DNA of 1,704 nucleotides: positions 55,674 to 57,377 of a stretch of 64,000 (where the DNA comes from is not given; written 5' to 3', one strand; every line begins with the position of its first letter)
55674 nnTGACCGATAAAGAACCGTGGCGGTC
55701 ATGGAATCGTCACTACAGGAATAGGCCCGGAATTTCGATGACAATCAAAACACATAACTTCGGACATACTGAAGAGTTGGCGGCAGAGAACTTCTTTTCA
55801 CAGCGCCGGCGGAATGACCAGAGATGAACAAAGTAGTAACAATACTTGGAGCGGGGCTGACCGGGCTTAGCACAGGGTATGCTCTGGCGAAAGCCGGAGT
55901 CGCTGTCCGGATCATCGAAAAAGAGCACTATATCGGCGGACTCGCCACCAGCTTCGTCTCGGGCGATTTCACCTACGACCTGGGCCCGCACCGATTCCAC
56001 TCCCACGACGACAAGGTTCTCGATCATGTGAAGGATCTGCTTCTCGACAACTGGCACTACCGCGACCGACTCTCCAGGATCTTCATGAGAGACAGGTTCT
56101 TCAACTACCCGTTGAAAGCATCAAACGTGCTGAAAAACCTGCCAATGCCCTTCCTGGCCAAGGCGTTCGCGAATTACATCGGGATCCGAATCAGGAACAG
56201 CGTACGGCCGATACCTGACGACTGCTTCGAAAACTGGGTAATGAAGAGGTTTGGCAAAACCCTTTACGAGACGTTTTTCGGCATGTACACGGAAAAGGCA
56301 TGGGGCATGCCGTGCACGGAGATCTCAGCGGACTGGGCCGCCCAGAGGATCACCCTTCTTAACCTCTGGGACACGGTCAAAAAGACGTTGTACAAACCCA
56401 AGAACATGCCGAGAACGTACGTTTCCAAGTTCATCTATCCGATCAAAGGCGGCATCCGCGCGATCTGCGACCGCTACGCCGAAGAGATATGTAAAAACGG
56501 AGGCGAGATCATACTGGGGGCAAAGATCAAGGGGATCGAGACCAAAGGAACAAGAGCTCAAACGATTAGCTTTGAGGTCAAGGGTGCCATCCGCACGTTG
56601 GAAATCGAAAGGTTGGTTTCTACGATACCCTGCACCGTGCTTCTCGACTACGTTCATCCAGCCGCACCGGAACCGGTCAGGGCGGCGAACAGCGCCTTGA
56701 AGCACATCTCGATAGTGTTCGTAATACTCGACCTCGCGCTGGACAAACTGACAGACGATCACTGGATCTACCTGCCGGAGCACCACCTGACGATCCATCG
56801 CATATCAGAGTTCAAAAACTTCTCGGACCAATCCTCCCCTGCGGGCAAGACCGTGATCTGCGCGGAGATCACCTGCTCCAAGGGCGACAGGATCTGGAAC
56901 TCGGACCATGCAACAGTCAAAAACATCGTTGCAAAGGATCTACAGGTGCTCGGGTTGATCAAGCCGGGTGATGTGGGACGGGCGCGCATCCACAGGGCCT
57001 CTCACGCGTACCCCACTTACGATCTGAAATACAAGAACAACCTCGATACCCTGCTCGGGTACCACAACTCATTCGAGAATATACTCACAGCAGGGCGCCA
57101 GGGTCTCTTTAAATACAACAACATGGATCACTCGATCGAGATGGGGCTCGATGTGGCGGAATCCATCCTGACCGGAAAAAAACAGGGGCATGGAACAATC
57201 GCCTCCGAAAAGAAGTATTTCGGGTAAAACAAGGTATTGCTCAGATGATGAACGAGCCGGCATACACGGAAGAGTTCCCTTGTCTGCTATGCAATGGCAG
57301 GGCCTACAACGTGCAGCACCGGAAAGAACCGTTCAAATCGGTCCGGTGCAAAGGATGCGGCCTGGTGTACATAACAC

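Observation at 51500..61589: Compact lipid-linked glycan modification cluster: two YfhO-type transferases, a GT2 polyprenol-P glycosyltransferase, a FAD oxidoreductase and two methyltransferases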

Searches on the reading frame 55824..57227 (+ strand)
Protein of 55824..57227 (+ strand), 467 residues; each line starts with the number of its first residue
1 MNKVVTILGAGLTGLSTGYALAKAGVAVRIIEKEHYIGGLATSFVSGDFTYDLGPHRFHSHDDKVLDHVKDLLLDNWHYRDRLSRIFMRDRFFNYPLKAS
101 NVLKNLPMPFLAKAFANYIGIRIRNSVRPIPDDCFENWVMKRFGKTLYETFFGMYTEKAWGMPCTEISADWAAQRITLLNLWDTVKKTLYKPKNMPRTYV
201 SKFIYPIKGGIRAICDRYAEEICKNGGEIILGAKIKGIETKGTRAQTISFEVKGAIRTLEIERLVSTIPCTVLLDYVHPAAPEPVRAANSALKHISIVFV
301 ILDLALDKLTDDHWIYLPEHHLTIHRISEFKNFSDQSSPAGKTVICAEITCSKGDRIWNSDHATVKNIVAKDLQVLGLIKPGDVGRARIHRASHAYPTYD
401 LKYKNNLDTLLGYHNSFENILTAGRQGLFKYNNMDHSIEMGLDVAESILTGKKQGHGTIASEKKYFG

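Call 3: search_protein_families(library=pfam, proteins=[window:55824-57227:+], max_evalue=0.01)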
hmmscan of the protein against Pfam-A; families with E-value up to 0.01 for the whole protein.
window:55824-57227:+ (467 aa): 9 families
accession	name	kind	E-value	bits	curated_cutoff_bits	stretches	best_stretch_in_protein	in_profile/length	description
PF01593.30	Amino_oxidase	-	9.2e-19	68.5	19.8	1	12-399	1-390/443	Flavin containing amine oxidoreductase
PF13450.12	NAD_binding_8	-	1.4e-15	57.8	21.9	1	7-67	1-63/68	NAD(P)-binding Rossmann-like domain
PF01266.30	DAO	-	3e-10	40.6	27.9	1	5-47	2-43/353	FAD dependent oxidoreductase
PF03275.19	GLF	-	4e-07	30.4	26.3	1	290-355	99-164/203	UDP-galactopyranose mutase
PF12831.13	FAD_oxidored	-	1.8e-06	28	27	1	5-51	2-48/416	FAD dependent oxidoreductase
PF00890.30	FAD_binding_2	-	1.5e-05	24.8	20.4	1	6-73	3-68/414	FAD binding domain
PF01494.25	FAD_binding_3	-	5.4e-05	23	22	1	5-34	4-33/349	FAD binding domain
PF00070.33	Pyr_redox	-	0.0012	19.8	22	0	5-37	2-34/82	Pyridine nucleotide-disulphide oxidoreductase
PF01946.23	Thi4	-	0.0015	18.3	26.2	1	5-39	20-55/235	Thi4 family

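Call 8: search_protein_families(library=ncbifam, proteins=[window:55824-57227:+], max_evalue=0.01)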
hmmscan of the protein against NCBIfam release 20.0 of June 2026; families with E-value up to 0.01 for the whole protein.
window:55824-57227:+ (467 aa): 52 families (the best 25 are shown)
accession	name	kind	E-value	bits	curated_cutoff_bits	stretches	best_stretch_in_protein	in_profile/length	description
NF005548.0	PRK07208.1-4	equivalog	3.5e-114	382.1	389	1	3-465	4-467/488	hypothetical protein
NF005547.0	PRK07208.1-3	equivalog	7.5e-96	321.7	380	1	3-449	5-442/465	hypothetical protein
NF005545.0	PRK07208.1-1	equivalog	1.9e-89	300.4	451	1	5-453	10-466/504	hypothetical protein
NF005546.0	PRK07208.1-2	equivalog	3e-75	253.8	418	2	79-454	113-508/527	hypothetical protein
NF005549.0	PRK07208.1-5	equivalog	4.6e-51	173.9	587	3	80-293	115-333/534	hypothetical protein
NF005560.0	PRK07233.1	equivalog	8.8e-41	140.1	252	1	5-452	3-432/435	hypothetical protein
TIGR00031.1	UDP-GALP_mutase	equivalog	4.2e-19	68.8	303.75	1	6-170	5-170/378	UDP-galactopyranose mutase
TIGR02733.1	desat_CrtD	equivalog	1.4e-14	53.7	549.7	2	4-54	3-53/492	C-3',4' desaturase CrtD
TIGR00562.1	proto_IX_ox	equivalog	1e-13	50.7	97.85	1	3-149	3-154/470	protoporphyrinogen oxidase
NF058655.1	CrtID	equivalog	2.3e-12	46.5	640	1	5-57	1-53/478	bifunctional phytoene desaturase/3,4-desaturase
TIGR02734.1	crtI_fam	subfamily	6.1e-12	45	238.1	1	6-56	2-52/504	phytoene desaturase family protein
TIGR03467.1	HpnE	equivalog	1.2e-11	44.6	283.05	1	5-73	1-71/430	hydroxysqualene dehydroxylase HpnE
NF008845.0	PRK11883.1-5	equivalog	1.7e-10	39.8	560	1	2-444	4-457/468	protoporphyrinogen oxidase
NF045637.1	carotdesatCrtDProt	equivalog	2.5e-08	32.9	580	1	5-56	1-52/485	1-hydroxycarotenoid 3,4-desaturase CrtD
NF008843.0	PRK11883.1-3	equivalog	5e-08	32.5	406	1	3-102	2-102/424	protoporphyrinogen oxidase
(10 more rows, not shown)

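Call 9: search_solved_structures(query=window:55824-57227:+, max_evalue=0.001)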
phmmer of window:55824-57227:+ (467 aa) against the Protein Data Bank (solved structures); distinct sequences matched with E-value up to 0.001: 32.
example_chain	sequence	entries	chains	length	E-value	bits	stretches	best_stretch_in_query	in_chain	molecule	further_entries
4u8l_A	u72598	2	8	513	2e-26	95.8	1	5-344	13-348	UDP-galactopyranose mutase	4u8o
4u8k_A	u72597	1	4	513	2.9e-26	95.3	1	5-344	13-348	UDP-galactopyranose mutase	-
3ute_A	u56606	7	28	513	3.6e-26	95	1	5-344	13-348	UDP-galactopyranose mutase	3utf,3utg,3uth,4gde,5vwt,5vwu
4u8i_A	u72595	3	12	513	4.9e-26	94.6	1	5-344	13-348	UDP-galactopyranose mutase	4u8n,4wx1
4dsg_A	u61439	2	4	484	7.4e-26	94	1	5-449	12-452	UDP-galactopyranose mutase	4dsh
3uka_A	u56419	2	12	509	8.2e-26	93.8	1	5-342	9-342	UDP-galactopyranose mutase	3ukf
3ukl_A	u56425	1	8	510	8.2e-26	93.8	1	5-342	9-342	UDP-galactopyranose mutase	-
3ukh_A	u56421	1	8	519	8.9e-26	93.7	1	5-342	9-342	UDP-galactopyranose mutase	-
3ukq_A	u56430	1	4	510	2.2e-25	92.5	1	5-342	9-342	UDP-galactopyranose mutase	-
3ukk_A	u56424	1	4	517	2.3e-25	92.4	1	5-342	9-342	UDP-galactopyranose mutase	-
4u8j_A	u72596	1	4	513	4.1e-25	91.6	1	5-344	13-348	UDP-galactopyranose mutase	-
3ukp_A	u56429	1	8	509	5.6e-25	91.1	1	5-342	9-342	UDP-galactopyranose mutase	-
4u8m_A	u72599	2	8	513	6.3e-25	90.9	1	5-344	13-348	UDP-galactopyranose mutase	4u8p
5hhf_A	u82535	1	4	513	8.2e-25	90.5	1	5-344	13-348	UDP-galactopyranose mutase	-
1wam_A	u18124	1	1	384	7.5e-14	54.4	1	3-180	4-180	UDP-GALACTOPYRANOSE MUTASE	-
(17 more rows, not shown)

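Call 10: find_encoding_contigs(protein=window:55824-57227:+, flank=10000, max_places=6)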
Protein window:55824-57227:+ (467 aa): 14 contigs read that carry it; 6 places shown.
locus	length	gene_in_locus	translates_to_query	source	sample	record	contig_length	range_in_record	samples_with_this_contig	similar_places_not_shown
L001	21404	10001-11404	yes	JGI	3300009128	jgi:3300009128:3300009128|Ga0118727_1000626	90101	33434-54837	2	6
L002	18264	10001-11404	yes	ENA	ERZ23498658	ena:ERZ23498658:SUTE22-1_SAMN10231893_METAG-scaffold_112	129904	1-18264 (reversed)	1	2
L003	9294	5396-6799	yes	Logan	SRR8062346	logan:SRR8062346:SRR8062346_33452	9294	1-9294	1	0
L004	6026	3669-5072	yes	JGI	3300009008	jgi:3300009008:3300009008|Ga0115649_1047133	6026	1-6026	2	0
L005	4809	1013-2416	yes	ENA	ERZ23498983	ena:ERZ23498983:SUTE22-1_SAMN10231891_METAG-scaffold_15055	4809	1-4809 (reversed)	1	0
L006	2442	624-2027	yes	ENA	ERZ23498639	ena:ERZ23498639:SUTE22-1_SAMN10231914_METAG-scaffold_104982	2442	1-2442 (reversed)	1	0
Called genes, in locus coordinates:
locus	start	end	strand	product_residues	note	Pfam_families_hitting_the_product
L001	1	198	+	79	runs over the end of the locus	-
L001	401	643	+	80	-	-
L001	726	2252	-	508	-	PF04293:SpoVR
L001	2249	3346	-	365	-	PF04285:DUF444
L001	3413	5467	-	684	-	PF08298:AAA_PrkA, PF06798:PrkA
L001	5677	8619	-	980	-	PF09586:YfhO (faint)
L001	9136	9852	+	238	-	PF00535:Glycos_transf_2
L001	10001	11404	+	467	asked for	PF00890:FAD_binding_2 (weak), PF01266:DAO (weak), PF01593:Amino_oxidase, PF12831:FAD_oxidored (faint), PF13450:NAD_binding_8, PF03275:GLF (faint)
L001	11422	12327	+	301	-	PF08003:Methyltransf_9, PF13489:Methyltransf_23, PF07021:MetW (weak), PF08241:Methyltransf_11, PF08242:Methyltransf_12, PF13649:Methyltransf_25, PF13847:Methyltransf_31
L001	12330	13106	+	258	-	PF13489:Methyltransf_23, PF13847:Methyltransf_31, PF08241:Methyltransf_11, PF08242:Methyltransf_12, PF13649:Methyltransf_25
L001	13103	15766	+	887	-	PF09586:YfhO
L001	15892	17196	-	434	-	PF00285:Citrate_synt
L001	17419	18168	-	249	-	-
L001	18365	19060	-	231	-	PF00535:Glycos_transf_2, PF10111:Glyco_tranf_2_2, PF13641:Glyco_tranf_2_3 (weak)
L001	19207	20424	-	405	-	PF13506:Glyco_transf_21 (weak), PF00535:Glycos_transf_2, PF10111:Glyco_tranf_2_2 (weak), PF13641:Glyco_tranf_2_3 (weak), PF13632:Glyco_trans_2_3, PF02709:Glyco_transf_7C (weak)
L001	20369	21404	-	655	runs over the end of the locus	PF00535:Glycos_transf_2, PF13439:Glyco_transf_4 (faint), PF13579:Glyco_trans_4_4 (weak)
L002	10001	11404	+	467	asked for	PF00890:FAD_binding_2 (weak), PF01266:DAO (weak), PF01593:Amino_oxidase, PF12831:FAD_oxidored (faint), PF13450:NAD_binding_8, PF03275:GLF (faint)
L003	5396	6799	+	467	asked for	PF00890:FAD_binding_2 (weak), PF01266:DAO (weak), PF01593:Amino_oxidase, PF12831:FAD_oxidored (faint), PF13450:NAD_binding_8, PF03275:GLF (faint)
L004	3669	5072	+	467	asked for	PF00890:FAD_binding_2 (weak), PF01266:DAO (weak), PF01593:Amino_oxidase, PF12831:FAD_oxidored (faint), PF13450:NAD_binding_8, PF03275:GLF (faint)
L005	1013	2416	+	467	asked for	PF00890:FAD_binding_2 (weak), PF01266:DAO (weak), PF01593:Amino_oxidase, PF12831:FAD_oxidored (faint), PF13450:NAD_binding_8, PF03275:GLF (faint)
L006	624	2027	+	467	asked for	PF00890:FAD_binding_2 (weak), PF01266:DAO (weak), PF01593:Amino_oxidase, PF12831:FAD_oxidored (faint), PF13450:NAD_binding_8, PF03275:GLF (faint)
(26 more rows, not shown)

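Call 16: find_homologous_proteins(query=window:55824-57227:+)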
Query window:55824-57227:+ (467 aa): 2265 proteins with E <= 0.001 among 8000 candidates; the best 120 are listed.
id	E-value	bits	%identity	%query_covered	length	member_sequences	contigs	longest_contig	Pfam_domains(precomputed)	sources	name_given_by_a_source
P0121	0.0e+0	1087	100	100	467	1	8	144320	PF03275.20,PF01266.31,PF01593.31,PF13450.13,PF00890.31,PF12831.14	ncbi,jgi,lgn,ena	-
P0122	9.4e-231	784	71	99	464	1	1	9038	PF03275.20,PF01266.31,PF01593.31,PF13450.13,PF00890.31,PF07992.21,PF00070.34,PF12831.14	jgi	jgi:protoporphyrinogen oxidase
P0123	1.1e-230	784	70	100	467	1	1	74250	PF03275.20,PF01266.31,PF01593.31,PF13450.13,PF00890.31,PF01494.26,PF12831.14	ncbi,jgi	ncbi:MAG: FAD-dependent oxidoreductase [Planctomycetota bacterium]|jgi:protoporphyrinogen oxidase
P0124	1.9e-227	774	70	100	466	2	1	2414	PF03275.20,PF01266.31,PF01593.31,PF13450.13,PF00890.31,PF12831.14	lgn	-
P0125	5.5e-222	756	69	100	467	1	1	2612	PF01266.31,PF01593.31,PF13450.13,PF00890.31,PF12831.14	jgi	jgi:protoporphyrinogen oxidase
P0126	2.8e-221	753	69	100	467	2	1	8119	PF03275.20,PF01266.31,PF01593.31,PF13450.13,PF00890.31,PF00070.34,PF12831.14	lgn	-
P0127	1.4e-216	738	68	100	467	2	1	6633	PF03275.20,PF01266.31,PF01593.31,PF13450.13,PF00890.31,PF01494.26,PF12831.14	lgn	-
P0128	2.0e-216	737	67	100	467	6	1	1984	PF01266.31,PF01593.31,PF13450.13,PF00890.31,PF12831.14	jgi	-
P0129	3.0e-213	727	66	100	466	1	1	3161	PF01266.31,PF01593.31,PF13450.13,PF00890.31,PF01494.26,PF12831.14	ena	-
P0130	6.7e-211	719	66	100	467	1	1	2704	PF01266.31,PF01593.31,PF13450.13,PF00890.31,PF12831.14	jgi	jgi:protoporphyrinogen oxidase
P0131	9.7e-208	709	66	100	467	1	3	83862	PF01266.31,PF01593.31,PF13450.13,PF00890.31,PF01494.26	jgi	-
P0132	4.1e-197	674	63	100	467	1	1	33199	PF03275.20,PF01266.31,PF01593.31,PF13450.13,PF00890.31,PF00070.34,PF01494.26,PF12831.14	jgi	-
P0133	2.3e-169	582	56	98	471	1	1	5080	PF03275.20,PF01266.31,PF01593.31,PF13450.13,PF00890.31,PF12831.14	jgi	jgi:protoporphyrinogen oxidase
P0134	8.6e-169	580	54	100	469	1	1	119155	PF03275.20,PF01266.31,PF01593.31,PF13450.13,PF00890.31,PF00070.34,PF12831.14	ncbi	ncbi:MAG: FAD-dependent oxidoreductase [Planctomycetota bacterium]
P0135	1.8e-168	579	56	99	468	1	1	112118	PF03275.20,PF01266.31,PF01593.31,PF13450.13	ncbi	-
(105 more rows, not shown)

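Call 18: find_related_loci(query=A1, collection=genome_contigs, flank=10000)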
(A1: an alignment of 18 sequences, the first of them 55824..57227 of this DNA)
Query A1 (467 aa) in genome_contigs; peptide patterns used: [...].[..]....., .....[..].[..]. (x = any residue, [..] = any of these).
600 stretches matched a pattern (row limit reached: there are more); 589 encode a relative of the query (tblastn E <= 1e-3); the best 80 are kept; 80 distinct loci.
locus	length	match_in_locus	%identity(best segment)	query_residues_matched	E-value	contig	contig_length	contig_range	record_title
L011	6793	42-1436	53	1-464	9e-170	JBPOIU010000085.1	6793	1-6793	MAG: Planctomycetota bacterium isolate MAG_700 c_000000592801, whole genome shotgun sequence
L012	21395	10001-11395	53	1-464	1e-166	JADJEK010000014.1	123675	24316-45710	MAG: Planctomycetota bacterium isolate Aved_18-Q3-R54-62_MAXAC.457 tig00022188-10-1234150, whole genome shotgun sequence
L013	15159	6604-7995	50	3-466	7e-157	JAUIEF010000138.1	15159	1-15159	MAG: bacterium isolate 8_bin.22 NODE_3766_length_15159_cov_1.155734, whole genome shotgun sequence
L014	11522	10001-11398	51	3-467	3e-157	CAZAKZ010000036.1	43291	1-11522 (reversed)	MAG TPA_asm: uncultured Planctomycetota bacterium isolate binchicken_co97_335 genome assembly, contig: NODE_3401_length_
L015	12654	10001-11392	50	5-467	2e-153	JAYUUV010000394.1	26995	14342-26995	MAG: Planctomycetota bacterium isolate GL124_DN_concoct_187 GL124_DN_concoct_187_393, whole genome shotgun sequence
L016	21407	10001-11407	49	1-466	3e-153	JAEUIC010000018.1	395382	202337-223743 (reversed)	MAG: Planctomycetota bacterium isolate new MAG-33 k141_1267186, whole genome shotgun sequence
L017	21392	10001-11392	50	5-467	8e-152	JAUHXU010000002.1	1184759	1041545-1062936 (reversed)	MAG: bacterium isolate 3_bin.21 NODE_4_length_1184759_cov_6.740879, whole genome shotgun sequence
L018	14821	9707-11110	50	5-467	6e-150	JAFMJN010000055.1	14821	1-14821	MAG: Planctomycetota bacterium isolate DEBay_Sum019D_L_G_184 NODE_3973_length_14821_cov_5.727279, whole genome shotgun s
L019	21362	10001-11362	51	19-467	2e-147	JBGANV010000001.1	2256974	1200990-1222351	MAG: Planctomycetota bacterium isolate MAG_MBR_H10.41 MBRH10-41_opera_contig_1, whole genome shotgun sequence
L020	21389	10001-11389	48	2-467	3e-146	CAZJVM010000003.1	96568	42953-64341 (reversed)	MAG TPA_asm: uncultured bacterium isolate binchicken_co275_165 genome assembly, contig: NODE_139_length_96568_cov_15.897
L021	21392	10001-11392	48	5-467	1e-144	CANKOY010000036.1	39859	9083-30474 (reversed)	MAG: Planctomycetota bacterium isolate TH-Jun18-114 genome assembly, contig: TH-Jun18-C1831, whole genome shotgun sequen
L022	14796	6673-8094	51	5-467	6e-152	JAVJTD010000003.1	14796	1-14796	MAG: Planctomycetota bacterium isolate G1-WW12-33 k141_14142, whole genome shotgun sequence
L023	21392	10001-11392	48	6-467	3e-142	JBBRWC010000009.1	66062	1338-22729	MAG: Planctomycetota bacterium isolate La3_metabat2.327 La3_metabat2.327_K_229990_L_66062_cov_17.4731, whole genome shot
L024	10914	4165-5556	47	5-467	2e-141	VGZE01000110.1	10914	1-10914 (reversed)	MAG: Planctomycetota bacterium isolate M_DeepCast_65m_m2_181 M_DeepCast_65m_m2_181_Ga0194120_10011108, whole genome shot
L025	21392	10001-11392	48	6-467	7e-139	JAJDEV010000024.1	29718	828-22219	MAG: Planctomycetota bacterium isolate OFTM281 OFTM281_23, whole genome shotgun sequence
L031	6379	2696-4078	46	5-467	3e-134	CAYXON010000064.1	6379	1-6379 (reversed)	MAG TPA_asm: uncultured archaeon isolate SRP178699_co1_62 genome assembly, contig: NODE_17760_length_6379_cov_3.937065,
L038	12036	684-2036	38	1-451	1e-109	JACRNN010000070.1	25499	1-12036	MAG: Deltaproteobacteria bacterium isolate NC_groundwater_1936_Pr3_S-0.2um_57_11 scaffold_178858, whole genome shotgun s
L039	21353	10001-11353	38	1-451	9e-108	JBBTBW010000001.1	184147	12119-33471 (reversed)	MAG: Deltaproteobacteria bacterium isolate H41-bin279_1 H41_bin279_1_000000000001, whole genome shotgun sequence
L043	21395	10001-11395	36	2-466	3e-96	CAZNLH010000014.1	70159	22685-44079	MAG TPA_asm: uncultured Gemmatimonadota bacterium isolate binchicken_co172_241 genome assembly, contig: NODE_182_length_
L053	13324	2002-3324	35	5-449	9e-84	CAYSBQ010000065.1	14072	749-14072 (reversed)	MAG TPA_asm: uncultured Desulfobacterales bacterium isolate binchicken_co86_155 genome assembly, contig: NODE_1319_lengt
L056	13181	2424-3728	35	19-454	1e-82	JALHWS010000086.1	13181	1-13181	MAG: Candidatus Microgenomates bacterium isolate PFL108 seq_2080360, whole genome shotgun sequence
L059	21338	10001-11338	34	5-451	2e-81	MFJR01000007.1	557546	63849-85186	MAG: Candidatus Gottesmanbacteria bacterium RIFCSPLOWO2_01_FULL_39_12b rifcsplowo2_01_scaffold_21, whole genome shotgun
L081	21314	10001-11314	34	28-466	9e-72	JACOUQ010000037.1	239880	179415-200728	MAG: Geobacter sp. isolate NC_groundwater_76_Ag_B-0.1um_57_74 GD18-4_B1_scaffold_2089320, whole genome shotgun sequence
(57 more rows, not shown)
